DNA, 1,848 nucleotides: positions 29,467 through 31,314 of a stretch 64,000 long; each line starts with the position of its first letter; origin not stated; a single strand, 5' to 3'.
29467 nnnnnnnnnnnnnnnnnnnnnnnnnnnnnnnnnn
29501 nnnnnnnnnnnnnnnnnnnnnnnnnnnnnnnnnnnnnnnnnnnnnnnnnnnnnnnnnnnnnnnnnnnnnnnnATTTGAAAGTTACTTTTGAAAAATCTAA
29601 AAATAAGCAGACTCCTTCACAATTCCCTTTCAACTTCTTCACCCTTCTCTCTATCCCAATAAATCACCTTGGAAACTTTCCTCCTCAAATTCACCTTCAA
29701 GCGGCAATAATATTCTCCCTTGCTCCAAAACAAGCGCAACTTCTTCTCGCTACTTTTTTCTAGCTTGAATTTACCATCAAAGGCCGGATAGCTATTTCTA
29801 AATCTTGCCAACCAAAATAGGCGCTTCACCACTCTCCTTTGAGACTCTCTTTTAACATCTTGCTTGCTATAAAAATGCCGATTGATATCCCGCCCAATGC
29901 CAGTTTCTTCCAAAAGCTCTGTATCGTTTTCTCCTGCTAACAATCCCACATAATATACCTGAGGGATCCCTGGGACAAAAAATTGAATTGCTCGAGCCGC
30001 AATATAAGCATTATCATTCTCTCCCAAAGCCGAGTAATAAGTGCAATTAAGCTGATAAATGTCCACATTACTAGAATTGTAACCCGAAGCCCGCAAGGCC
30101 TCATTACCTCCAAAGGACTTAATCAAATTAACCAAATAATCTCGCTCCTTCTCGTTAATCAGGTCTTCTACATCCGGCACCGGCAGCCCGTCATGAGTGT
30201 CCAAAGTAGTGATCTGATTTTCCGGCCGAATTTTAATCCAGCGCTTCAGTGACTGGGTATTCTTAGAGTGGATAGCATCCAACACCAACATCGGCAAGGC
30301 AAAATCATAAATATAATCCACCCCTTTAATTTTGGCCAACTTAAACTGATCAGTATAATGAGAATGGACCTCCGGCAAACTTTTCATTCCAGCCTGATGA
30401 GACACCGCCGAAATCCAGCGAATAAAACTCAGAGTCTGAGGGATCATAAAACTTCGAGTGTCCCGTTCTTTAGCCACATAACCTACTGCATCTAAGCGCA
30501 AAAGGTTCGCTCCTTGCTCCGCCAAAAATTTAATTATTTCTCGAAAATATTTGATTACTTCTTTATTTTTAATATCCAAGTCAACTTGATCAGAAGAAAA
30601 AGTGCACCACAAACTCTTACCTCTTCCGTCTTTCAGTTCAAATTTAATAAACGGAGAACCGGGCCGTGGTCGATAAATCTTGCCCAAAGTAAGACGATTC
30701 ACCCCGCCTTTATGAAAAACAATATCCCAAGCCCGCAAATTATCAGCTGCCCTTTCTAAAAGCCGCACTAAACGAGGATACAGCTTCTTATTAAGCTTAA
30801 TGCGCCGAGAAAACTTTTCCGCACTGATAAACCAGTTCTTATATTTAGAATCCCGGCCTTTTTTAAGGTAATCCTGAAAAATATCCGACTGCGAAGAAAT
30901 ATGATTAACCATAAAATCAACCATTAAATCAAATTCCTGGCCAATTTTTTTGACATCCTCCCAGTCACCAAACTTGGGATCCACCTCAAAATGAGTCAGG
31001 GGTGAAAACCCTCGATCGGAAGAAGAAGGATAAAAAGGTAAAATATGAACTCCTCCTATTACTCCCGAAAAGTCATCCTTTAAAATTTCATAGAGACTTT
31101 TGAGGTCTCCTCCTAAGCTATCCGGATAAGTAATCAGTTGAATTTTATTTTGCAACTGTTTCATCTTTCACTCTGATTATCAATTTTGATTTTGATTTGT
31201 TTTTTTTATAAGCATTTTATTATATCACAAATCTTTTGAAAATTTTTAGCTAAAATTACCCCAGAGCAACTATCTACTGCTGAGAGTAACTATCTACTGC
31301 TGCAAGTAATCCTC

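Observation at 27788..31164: Monomeric [FeFe]-hydrogenase directly downstream of a sucrose-phosphorylase-like GH13 gene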

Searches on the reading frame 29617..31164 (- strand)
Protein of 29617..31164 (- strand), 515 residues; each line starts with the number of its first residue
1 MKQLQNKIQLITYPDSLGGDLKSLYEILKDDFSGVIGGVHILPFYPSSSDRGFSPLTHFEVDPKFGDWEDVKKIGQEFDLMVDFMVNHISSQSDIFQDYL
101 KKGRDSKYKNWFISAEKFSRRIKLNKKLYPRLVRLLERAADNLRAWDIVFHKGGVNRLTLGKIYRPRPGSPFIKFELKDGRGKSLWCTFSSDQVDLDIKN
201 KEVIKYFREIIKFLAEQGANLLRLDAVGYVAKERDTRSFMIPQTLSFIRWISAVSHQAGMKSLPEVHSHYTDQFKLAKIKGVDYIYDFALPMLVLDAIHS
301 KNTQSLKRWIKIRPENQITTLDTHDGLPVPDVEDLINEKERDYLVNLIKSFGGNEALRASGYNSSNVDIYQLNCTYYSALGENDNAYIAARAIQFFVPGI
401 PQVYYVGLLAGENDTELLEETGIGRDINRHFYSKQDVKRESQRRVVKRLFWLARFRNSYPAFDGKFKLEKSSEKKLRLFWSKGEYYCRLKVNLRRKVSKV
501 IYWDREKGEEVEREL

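Call 3: search_protein_families(library=pfam, proteins=[window:29617-31164:-])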
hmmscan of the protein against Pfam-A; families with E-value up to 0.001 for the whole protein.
window:29617-31164:- (515 aa): 1 family
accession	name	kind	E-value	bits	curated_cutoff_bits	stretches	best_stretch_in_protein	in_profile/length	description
PF00128.31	Alpha-amylase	-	3.1e-16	60.1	22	1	37-274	34-252/446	Alpha amylase, catalytic domain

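Call 4: search_protein_families(library=ncbifam, proteins=[window:29617-31164:-])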
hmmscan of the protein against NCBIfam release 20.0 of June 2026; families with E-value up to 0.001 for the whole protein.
window:29617-31164:- (515 aa): 7 families
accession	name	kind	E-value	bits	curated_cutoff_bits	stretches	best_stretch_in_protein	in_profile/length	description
TIGR03852.1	sucrose_gtfA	equivalog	6.6e-153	509.7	334.4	2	145-500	109-467/470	sucrose phosphorylase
TIGR02456.1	treS_nterm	equivalog_domain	5.4e-15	54.9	678.35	2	180-310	152-287/539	maltose alpha-D-glucosyltransferase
TIGR02403.1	trehalose_treC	equivalog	8.4e-14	51.1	799.05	2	36-117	41-126/544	alpha,alpha-phosphotrehalase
NF041090.1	Cyc-maltodext_AglB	equivalog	3e-10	39.5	540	1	17-131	60-176/470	cyclomaltodextrinase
NF008183.0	PRK10933.1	subfamily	1.2e-09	37.4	535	1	188-235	163-210/551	alpha,alpha-phosphotrehalase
NF051899.1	BetGalacBglAAgro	equivalog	4.8e-08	31.8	900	0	19-116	25-127/537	beta-galactosidase BglA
TIGR02401.1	trehalose_TreY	equivalog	0.0002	19.7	498.65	1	49-113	45-117/838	malto-oligosyltrehalose synthase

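Call 14: search_solved_structures(query=window:29617-31164:-, show_alignments=4, max_evalue=1e-10)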
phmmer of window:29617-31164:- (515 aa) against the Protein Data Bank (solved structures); distinct sequences matched with E-value up to 1e-10: 23.
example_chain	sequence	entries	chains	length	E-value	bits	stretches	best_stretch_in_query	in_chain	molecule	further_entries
7qqj_A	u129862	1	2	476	3.2e-138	464.8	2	160-500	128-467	Sucrose phosphorylase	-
7xdq_A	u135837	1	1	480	1.7e-133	449.2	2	162-510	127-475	Glucosylglycerol phosphorylase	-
7xdr_A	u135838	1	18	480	5e-132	444.3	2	160-510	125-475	Glucosylglycerol phosphorylase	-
9j1u_F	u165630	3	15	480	9.8e-127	426.9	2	159-511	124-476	Sucrose phosphorylase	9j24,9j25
7qqi_A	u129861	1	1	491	1.7e-125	422.8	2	158-490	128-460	Aamy domain-containing protein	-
6s9v_A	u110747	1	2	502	5.1e-125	421.2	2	169-512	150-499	Sucrose 6(F)-phosphate phosphorylase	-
1r7a_A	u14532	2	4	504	9.7e-113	380.7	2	150-483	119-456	sucrose phosphorylase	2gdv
2gdu_A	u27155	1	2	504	2.5e-112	379.4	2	150-483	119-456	sucrose phosphorylase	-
5c8b_B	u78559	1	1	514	8.3e-112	377.6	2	150-483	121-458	Sucrose phosphorylase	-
6fme_B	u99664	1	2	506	9.5e-112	377.4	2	151-483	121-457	Sucrose phosphorylase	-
5mb2_B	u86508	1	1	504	1.3e-111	377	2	150-483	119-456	Sucrose phosphorylase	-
5m9x_B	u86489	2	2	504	6.3e-111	374.7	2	150-483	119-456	Sucrose phosphorylase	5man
7znp_A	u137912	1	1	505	2.1e-107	363.1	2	160-484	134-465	Sucrose phosphorylase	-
6s9u_A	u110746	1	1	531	1.1e-65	225.5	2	160-493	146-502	Putative sucrose phosphorylase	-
5n7j_A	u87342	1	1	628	6.7e-12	48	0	176-258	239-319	Amylosucrase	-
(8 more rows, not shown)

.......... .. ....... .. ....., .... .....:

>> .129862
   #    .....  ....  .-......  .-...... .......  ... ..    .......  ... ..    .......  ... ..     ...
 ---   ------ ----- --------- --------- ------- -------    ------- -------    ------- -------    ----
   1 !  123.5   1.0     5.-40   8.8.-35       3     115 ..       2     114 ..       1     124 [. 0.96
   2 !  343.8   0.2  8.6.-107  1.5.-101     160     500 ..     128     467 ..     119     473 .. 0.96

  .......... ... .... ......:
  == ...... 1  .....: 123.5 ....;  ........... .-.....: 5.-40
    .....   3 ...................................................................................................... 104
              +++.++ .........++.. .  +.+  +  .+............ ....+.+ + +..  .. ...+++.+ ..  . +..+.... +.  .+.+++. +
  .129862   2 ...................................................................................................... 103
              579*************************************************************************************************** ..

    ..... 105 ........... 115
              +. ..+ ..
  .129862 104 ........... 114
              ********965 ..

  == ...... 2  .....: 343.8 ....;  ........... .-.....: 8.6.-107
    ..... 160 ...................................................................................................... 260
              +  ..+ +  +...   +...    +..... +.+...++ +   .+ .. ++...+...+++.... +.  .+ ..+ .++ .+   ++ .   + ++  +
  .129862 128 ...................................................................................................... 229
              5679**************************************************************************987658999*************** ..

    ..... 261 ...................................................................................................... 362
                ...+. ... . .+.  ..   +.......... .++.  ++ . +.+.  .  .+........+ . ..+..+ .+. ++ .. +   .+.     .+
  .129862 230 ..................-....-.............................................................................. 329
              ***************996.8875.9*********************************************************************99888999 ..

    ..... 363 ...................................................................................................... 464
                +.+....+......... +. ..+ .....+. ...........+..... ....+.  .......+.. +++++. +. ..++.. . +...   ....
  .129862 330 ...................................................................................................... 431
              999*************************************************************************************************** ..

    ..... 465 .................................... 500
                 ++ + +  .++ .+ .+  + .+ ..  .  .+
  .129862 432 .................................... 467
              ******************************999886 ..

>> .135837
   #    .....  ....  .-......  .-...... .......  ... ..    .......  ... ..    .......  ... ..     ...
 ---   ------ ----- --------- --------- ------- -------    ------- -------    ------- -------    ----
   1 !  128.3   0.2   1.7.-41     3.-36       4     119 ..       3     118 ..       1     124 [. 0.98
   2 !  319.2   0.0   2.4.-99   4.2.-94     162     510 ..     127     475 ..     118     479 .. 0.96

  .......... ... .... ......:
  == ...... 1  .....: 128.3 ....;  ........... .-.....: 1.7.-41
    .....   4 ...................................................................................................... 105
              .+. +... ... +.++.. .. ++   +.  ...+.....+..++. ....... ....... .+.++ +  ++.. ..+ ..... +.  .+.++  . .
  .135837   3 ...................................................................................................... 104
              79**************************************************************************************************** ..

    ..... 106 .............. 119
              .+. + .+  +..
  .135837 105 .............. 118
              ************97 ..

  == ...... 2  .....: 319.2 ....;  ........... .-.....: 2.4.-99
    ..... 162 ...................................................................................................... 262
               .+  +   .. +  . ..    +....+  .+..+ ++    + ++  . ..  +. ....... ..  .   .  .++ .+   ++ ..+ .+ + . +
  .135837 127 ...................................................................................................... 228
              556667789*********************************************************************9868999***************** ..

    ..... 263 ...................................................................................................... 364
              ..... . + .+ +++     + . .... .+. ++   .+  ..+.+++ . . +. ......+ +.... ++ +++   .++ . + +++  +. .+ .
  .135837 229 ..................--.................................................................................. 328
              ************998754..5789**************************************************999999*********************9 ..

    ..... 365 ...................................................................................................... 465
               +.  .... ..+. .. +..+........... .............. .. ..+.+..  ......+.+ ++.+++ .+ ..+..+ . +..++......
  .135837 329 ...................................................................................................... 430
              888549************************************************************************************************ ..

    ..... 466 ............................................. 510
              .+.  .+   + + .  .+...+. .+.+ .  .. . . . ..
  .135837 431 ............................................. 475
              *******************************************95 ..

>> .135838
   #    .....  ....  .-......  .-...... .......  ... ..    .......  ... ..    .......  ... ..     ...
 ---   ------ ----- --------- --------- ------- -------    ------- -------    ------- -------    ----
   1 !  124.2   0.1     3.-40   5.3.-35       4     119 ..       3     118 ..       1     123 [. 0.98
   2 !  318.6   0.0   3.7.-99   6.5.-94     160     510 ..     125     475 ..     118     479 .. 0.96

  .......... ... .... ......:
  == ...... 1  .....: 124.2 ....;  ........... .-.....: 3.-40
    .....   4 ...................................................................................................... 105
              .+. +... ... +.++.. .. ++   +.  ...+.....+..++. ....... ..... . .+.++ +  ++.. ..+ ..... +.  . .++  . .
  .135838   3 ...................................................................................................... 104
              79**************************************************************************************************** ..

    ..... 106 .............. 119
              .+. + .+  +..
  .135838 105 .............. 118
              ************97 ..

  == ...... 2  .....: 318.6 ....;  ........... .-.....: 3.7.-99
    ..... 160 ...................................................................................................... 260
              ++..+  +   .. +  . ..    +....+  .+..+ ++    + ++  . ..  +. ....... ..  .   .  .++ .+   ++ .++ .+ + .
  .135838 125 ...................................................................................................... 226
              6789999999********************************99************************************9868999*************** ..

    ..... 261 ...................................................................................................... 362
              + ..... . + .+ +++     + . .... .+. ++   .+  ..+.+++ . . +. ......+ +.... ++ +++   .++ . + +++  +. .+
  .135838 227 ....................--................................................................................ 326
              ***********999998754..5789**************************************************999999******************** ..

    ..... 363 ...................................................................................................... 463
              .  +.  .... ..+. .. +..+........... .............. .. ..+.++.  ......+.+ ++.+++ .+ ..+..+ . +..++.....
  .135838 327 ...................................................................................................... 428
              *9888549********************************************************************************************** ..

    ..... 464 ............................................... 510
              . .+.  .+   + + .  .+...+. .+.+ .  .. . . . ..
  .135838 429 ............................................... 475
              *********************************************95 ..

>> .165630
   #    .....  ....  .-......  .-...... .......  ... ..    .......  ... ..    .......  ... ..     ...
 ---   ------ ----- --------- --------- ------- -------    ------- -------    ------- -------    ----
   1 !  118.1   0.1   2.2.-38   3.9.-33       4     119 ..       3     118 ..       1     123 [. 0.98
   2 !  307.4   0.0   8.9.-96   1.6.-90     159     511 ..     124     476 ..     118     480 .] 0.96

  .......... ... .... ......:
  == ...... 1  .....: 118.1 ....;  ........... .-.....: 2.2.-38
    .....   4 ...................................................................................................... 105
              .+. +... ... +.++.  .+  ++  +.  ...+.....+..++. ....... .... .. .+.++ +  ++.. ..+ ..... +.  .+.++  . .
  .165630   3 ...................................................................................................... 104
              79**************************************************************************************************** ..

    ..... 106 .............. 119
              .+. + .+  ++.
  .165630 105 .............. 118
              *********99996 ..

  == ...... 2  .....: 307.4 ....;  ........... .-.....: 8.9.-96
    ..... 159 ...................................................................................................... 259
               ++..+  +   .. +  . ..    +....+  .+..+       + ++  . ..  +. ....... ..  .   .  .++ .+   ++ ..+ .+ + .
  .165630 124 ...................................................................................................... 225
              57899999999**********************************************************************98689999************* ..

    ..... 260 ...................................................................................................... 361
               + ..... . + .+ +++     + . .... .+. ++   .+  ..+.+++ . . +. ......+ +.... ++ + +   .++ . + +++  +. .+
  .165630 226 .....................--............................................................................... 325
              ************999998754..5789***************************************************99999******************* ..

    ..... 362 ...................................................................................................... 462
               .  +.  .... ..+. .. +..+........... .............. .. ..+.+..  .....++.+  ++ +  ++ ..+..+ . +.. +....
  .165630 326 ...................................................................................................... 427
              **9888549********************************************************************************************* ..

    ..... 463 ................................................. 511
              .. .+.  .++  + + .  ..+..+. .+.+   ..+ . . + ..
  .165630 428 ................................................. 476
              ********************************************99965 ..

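Call 33: find_homologous_proteins(query=window:29617-31164:-, max_evalue=1e-40)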
Query window:29617-31164:- (515 aa): 7999 proteins with E <= 1e-40 among 8000 candidates; the best 120 are listed.
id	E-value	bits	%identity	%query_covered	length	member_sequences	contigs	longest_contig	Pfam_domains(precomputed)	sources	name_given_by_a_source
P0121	0.0e+0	1180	100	100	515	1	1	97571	PF00128.32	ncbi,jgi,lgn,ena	-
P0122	0.0e+0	1065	88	100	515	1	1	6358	PF00128.32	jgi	jgi:sucrose phosphorylase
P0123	1.3e-223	761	65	99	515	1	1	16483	PF00128.32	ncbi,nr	ncbi:MAG: sucrose phosphorylase [Candidatus Moranbacteria bacterium]|nr:sucrose phosphorylase [Candi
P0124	1.6e-215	735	60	99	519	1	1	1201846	PF00128.32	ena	-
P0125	4.7e-215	733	62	99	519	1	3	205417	PF00128.32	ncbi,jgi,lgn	jgi:sucrose phosphorylase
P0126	1.8e-204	698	59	99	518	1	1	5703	PF00128.32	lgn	-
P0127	8.9e-202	689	60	99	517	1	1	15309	PF00128.32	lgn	-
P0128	1.4e-199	682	59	98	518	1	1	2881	PF00128.32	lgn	-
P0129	4.2e-197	674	57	98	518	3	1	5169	PF00128.32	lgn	-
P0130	1.3e-196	672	56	99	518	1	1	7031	PF00128.32,PF14701.13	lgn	-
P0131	1.6e-196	672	58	98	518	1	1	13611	PF00128.32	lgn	-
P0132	3.4e-196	671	58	98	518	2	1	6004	PF00128.32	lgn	-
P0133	3.7e-196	671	57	100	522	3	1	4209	PF00128.32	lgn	-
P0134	2.0e-195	668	57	99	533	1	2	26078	PF00128.32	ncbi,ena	-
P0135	3.8e-194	664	59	99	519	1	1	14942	PF00128.32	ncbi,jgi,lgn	-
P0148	3.6e-183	628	54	99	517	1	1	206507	PF00128.32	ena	-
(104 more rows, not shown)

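Call 34: find_encoding_contigs(protein=P0122, flank=10000, max_places=2)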
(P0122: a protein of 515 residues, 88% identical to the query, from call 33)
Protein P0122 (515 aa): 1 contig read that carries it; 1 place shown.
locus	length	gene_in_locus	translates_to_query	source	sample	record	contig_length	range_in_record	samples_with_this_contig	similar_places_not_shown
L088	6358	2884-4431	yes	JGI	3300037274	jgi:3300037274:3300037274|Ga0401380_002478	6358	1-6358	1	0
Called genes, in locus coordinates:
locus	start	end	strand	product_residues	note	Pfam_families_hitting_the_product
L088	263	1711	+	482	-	PF00091:Tubulin, PF12327:FtsZ_C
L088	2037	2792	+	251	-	PF07719:TPR_2 (faint), PF13428:TPR_14 (faint), PF13432:TPR_16 (faint), PF14559:TPR_19 (faint), PF00515:TPR_1 (faint), PF13181:TPR_8 (faint)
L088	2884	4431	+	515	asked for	PF00128:Alpha-amylase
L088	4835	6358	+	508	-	?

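Call 35: find_encoding_contigs(protein=P0123, flank=10000, max_places=1)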
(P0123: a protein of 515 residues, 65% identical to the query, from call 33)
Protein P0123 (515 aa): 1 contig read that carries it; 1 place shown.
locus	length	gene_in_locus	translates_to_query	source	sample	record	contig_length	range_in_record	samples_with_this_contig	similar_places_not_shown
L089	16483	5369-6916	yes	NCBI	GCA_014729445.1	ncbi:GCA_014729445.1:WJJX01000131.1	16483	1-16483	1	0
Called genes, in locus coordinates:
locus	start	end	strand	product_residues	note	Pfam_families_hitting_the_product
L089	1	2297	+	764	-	PF05188:MutS_II, PF05192:MutS_III, PF05190:MutS_IV, PF00488:MutS_V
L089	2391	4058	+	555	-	PF02518:HATPase_c (weak), PF13589:HATPase_c_3, PF01119:DNA_mis_repair, PF08676:MutL_C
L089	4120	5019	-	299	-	PF00565:SNase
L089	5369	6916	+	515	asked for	PF00128:Alpha-amylase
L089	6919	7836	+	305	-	PF00294:PfkB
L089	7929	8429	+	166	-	PF01936:NYN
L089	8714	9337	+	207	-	-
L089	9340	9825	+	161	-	-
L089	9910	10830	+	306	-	-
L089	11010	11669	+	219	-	-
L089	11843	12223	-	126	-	PF00072:Response_reg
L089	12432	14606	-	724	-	PF00512:HisKA, PF02518:HATPase_c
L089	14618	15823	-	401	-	PF00155:Aminotran_1_2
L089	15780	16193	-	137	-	-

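Call 36: find_encoding_contigs(protein=P0148, flank=10000, max_places=1)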
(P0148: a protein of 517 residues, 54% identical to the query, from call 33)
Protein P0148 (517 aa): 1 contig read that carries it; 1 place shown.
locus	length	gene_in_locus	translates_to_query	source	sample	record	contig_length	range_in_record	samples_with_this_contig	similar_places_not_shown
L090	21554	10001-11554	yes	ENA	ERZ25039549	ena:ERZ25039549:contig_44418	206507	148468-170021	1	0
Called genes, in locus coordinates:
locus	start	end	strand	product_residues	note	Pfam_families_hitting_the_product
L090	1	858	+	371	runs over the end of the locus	PF00557:Peptidase_M24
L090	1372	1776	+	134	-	-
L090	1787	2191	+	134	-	-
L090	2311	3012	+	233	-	PF00578:AhpC-TSA, PF08534:Redoxin, PF10417:1-cysPrx_C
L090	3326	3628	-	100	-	-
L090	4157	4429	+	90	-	PF18905:DUF5661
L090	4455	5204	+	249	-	PF13367:PrsW-protease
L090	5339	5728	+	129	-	PF00903:Glyoxalase, PF22677:Ble-like_N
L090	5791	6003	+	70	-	-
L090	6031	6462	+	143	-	PF01509:TruB_N, PF16198:TruB_C_2 (weak)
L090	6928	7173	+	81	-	PF00730:HhH-GPD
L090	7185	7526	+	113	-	PF00633:HHH (weak)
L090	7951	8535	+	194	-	PF02525:Flavodoxin_2, PF03358:FMN_red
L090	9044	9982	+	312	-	PF00890:FAD_binding_2 (faint), PF01134:GIDA (faint), PF01266:DAO (faint), PF01494:FAD_binding_3 (faint), PF07992:Pyr_redox_2, PF12831:FAD_oxidored (weak), PF13738:Pyr_redox_3, PF00070:Pyr_redox, +3 more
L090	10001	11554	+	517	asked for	PF00128:Alpha-amylase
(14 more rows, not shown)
